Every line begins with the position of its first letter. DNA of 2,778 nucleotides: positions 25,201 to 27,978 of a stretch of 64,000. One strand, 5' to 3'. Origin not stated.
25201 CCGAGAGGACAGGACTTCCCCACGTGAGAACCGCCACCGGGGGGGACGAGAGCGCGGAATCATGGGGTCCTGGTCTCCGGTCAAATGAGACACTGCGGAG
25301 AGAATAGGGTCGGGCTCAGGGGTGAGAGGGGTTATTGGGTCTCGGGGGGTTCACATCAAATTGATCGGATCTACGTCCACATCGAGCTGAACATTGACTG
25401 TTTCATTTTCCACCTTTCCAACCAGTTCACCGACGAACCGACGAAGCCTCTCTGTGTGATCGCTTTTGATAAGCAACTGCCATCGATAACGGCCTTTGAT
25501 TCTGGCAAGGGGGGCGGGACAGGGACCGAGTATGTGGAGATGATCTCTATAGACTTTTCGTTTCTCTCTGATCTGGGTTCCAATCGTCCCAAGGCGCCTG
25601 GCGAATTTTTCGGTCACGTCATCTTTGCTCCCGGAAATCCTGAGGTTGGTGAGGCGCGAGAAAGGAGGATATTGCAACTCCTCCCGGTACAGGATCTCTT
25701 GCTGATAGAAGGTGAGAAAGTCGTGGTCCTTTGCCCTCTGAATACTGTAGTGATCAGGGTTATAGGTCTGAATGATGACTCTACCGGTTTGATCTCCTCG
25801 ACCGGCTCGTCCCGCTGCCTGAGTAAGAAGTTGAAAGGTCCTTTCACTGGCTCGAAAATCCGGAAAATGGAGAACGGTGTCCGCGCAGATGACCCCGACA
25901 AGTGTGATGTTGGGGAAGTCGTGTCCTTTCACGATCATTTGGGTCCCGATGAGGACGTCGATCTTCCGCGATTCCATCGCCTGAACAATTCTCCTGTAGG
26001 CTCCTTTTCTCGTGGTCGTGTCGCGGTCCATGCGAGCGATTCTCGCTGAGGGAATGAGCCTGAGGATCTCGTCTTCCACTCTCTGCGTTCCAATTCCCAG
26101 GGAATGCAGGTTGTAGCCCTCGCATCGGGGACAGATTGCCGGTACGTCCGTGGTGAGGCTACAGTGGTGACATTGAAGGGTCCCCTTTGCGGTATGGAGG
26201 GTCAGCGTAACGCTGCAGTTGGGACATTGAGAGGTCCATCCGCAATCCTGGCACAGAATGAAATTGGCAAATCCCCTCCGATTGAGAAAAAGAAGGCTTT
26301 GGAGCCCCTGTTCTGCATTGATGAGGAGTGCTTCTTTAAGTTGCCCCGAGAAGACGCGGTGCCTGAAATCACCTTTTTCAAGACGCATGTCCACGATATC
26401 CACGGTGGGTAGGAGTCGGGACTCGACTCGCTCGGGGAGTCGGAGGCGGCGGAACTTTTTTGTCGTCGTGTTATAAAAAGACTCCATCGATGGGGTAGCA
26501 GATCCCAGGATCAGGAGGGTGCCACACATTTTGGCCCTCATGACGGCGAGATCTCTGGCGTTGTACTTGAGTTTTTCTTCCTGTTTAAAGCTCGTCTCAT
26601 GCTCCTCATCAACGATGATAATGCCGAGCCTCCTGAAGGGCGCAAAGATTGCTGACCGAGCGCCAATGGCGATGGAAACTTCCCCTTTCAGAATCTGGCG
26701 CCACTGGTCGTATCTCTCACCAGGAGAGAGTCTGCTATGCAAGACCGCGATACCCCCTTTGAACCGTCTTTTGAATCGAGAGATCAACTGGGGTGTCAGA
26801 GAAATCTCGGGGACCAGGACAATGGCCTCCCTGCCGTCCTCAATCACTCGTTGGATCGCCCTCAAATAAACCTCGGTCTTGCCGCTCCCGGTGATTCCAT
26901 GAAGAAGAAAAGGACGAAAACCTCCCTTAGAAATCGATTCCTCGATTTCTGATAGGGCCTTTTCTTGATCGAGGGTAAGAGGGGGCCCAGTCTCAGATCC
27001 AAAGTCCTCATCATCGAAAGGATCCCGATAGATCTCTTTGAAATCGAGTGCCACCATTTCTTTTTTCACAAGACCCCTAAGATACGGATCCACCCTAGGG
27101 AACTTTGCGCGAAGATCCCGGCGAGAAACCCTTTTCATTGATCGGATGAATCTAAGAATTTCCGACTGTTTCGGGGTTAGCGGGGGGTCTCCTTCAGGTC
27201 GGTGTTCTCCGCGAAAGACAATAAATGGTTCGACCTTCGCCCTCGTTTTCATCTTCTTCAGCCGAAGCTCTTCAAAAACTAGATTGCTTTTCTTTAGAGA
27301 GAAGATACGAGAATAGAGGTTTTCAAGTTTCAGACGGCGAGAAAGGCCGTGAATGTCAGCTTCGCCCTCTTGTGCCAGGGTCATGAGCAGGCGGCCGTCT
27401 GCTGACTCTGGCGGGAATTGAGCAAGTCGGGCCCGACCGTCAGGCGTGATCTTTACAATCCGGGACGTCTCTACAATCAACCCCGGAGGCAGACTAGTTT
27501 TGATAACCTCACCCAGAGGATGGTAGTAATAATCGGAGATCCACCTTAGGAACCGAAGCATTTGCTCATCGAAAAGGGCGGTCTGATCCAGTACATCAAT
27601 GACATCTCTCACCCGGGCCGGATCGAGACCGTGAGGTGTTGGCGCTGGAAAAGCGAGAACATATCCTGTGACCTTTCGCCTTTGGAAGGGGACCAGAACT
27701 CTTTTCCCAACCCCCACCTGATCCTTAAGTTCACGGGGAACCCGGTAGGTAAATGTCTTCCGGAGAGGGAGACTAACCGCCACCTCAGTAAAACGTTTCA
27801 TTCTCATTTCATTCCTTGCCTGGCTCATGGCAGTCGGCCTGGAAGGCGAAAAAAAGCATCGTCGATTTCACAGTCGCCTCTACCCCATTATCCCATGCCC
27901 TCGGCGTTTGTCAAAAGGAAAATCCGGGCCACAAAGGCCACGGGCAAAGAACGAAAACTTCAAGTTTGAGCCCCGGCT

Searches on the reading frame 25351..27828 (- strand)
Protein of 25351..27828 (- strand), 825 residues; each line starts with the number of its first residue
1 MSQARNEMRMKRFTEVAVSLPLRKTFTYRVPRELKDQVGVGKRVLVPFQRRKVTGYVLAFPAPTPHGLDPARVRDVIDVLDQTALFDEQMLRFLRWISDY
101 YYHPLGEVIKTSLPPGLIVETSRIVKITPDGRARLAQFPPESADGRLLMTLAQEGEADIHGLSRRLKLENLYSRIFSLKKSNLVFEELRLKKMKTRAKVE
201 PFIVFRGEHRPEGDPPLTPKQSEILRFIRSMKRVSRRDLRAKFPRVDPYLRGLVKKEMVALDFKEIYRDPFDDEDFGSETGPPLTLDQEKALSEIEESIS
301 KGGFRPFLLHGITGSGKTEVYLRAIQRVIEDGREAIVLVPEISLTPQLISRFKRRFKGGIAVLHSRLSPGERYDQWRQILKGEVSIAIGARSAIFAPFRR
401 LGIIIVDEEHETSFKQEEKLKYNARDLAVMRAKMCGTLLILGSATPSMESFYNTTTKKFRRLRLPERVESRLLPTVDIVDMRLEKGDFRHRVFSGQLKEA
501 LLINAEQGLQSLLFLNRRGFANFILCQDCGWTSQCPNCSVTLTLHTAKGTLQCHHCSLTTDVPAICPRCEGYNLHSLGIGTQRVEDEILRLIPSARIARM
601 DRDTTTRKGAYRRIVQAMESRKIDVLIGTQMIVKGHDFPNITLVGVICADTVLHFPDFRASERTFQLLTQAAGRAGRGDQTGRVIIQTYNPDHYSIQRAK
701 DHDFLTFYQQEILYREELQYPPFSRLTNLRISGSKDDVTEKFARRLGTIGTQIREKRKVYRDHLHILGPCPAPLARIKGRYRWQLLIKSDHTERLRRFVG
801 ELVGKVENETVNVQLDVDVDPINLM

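Call 59: search_protein_families(library=ncbifam, proteins=[window:25351-27828:-], max_evalue=0.00001)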
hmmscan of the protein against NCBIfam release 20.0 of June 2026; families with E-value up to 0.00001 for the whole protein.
window:25351-27828:- (825 aa): 27 families (the best 25 are shown)
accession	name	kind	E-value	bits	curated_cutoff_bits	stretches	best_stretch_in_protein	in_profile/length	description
NF004066.1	PRK05580.1-3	equivalog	1.9e-258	859.9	813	1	14-824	2-788/788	primosomal protein N'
NF004067.0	PRK05580.1-4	equivalog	3.2e-216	720.1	763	2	230-824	154-736/737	primosomal protein N'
NF004070.0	PRK05580.2-2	equivalog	4e-202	673.2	921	2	206-824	124-728/729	primosomal protein N'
TIGR00595.1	priA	equivalog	9.2e-195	648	230.35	1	308-822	1-509/509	replication restart helicase PriA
NF004065.0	PRK05580.1-1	equivalog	5.5e-190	633.2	858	2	213-823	129-730/731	primosomal protein N'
NF004068.0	PRK05580.1-5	equivalog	1.2e-186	622.2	1249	1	251-825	226-795/795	primosomal protein N'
NF004071.0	PRK05580.2-3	equivalog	3.2e-166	554.3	1105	2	282-823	200-733/735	primosomal protein N'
NF004072.0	PRK05580.2-4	equivalog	3e-144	481.8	1030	1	284-823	122-646/648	primosomal protein N'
NF004069.0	PRK05580.2-1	equivalog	4.2e-131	438.4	767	1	281-824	109-611/612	primosomal protein N'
NF011453.0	PRK14873.1-3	equivalog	2e-51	174.9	812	2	321-823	188-651/653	primosome assembly protein PriA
NF011452.0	PRK14873.1-2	equivalog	1.2e-44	152.7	980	2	320-741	214-624/708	primosomal protein N'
NF011455.0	PRK14873.1-5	equivalog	5.5e-30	104.2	969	1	327-727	184-582/675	primosomal protein N'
NF011454.0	PRK14873.1-4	equivalog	6.5e-28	97.4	951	1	324-738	164-569/651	primosomal protein N'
TIGR00580.2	mfd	equivalog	4.6e-24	84.9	800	1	274-427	424-582/907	transcription-repair coupling factor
TIGR00643.1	recG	equivalog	6.4e-20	71.4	659.4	1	284-446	236-396/629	ATP-dependent DNA helicase RecG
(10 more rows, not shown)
